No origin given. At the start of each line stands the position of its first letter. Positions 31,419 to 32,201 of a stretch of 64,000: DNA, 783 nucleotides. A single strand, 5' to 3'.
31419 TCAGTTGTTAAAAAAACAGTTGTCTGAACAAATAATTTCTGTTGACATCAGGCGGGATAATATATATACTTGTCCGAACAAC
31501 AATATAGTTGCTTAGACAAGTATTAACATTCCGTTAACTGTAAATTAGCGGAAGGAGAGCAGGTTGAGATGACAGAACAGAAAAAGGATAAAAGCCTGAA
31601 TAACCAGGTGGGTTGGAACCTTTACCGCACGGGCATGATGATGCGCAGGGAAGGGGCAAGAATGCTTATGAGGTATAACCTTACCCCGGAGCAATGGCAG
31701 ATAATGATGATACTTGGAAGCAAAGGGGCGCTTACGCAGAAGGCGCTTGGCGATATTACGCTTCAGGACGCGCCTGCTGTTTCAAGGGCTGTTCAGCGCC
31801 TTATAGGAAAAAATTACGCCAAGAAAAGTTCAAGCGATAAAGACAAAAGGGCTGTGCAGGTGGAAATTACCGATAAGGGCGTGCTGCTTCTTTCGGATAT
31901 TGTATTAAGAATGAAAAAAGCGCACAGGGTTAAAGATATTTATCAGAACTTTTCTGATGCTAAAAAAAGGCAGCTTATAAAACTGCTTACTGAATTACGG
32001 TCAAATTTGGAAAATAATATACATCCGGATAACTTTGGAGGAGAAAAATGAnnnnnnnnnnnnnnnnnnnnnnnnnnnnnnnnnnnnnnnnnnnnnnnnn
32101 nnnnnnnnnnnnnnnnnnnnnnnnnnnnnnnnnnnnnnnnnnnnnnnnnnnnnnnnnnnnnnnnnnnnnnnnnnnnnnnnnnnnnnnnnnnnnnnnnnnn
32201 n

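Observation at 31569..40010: MarR-OMF-RND-RND efflux operon with no periplasmic adaptor (MFP) gene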

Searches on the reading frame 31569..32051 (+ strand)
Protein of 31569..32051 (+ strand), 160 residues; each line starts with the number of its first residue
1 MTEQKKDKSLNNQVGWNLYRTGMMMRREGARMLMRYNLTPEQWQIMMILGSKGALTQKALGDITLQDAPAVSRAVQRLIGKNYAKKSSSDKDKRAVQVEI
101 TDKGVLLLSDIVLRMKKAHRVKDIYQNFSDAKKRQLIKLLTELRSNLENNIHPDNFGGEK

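Call 3: search_protein_families(library=pfam, proteins=[window:31569-32051:+])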
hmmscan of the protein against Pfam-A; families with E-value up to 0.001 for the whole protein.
window:31569-32051:+ (160 aa): 4 families
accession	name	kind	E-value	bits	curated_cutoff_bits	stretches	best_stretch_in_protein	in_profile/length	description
PF12802.13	MarR_2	-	5.3e-13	49.4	27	1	36-95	1-61/61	MarR family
PF01047.28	MarR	-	4.4e-10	39.7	24.6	1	38-96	1-59/59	MarR family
PF13463.12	HTH_27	-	3.7e-08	33.9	22.2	1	38-104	1-68/68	Winged helix DNA-binding domain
PF22381.2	Staph_reg_Sar_Rot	-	2.9e-07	30.9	27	1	34-110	8-84/85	Transcriptional regulator SarA/Rot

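Call 4: search_protein_families(library=ncbifam, proteins=[window:31569-32051:+])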
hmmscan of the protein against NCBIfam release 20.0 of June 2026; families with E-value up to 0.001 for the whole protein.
window:31569-32051:+ (160 aa): 13 families
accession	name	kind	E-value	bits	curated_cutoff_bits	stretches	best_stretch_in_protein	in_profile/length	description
TIGR02337.1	HpaR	equivalog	1e-13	51.2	121.2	1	32-143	20-129/130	homoprotocatechuate degradation operon regulator HpaR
NF052638.1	TransRegOhrRVib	equivalog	2.6e-11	43.4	200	1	8-109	5-106/141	transcriptional regulator OhrR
NF045593.1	bilirub_TF_BilQ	equivalog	7e-11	42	125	1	33-144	23-132/135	bilirubin utilization transcriptional regulator BilQ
NF053777.1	Saro0803TransReg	equivalog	6.9e-08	32.3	200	1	8-143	5-138/140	Saro_0803 family transcriptional regulator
NF050133.1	TransRegFabT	equivalog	2.8e-07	30.9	200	1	70-149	59-136/138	fatty acid biosynthesis transcriptional regulator FabT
NF008565.1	PRK11512.1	equivalog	2.1e-06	27.8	240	1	33-111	33-111/144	multiple antibiotic resistance transcriptional regulator MarR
TIGR01889.1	Staph_reg_Sar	paralog_domain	3.8e-06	27.2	62.6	1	35-104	20-93/109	staphylococcal accessory regulator family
NF041230.1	BagL_FevM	exception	6.6e-06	26.2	230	1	37-143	37-141/145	MarR family transcriptional regulator BagL/FevM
NF038251.1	AdcR_fam_Zn_TF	equivalog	9.3e-06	25.9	175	1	37-146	33-142/143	zinc-dependent MarR family transcriptional regulator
NF002926.0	PRK03573.1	equivalog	1.4e-05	25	120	1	60-148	52-138/144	transcriptional regulator SlyA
NF053814.1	teico_TcaR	equivalog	2.7e-05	24.3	170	1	34-142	32-140/151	MarR family transcriptional regulator TcaR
NF008122.0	PRK10870.1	equivalog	0.00022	21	157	1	73-149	90-164/176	transcriptional repressor MprA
NF047395.1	TransRegLtdR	equivalog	0.00096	18.9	250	0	70-116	81-126/166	transcriptional regulator LdtR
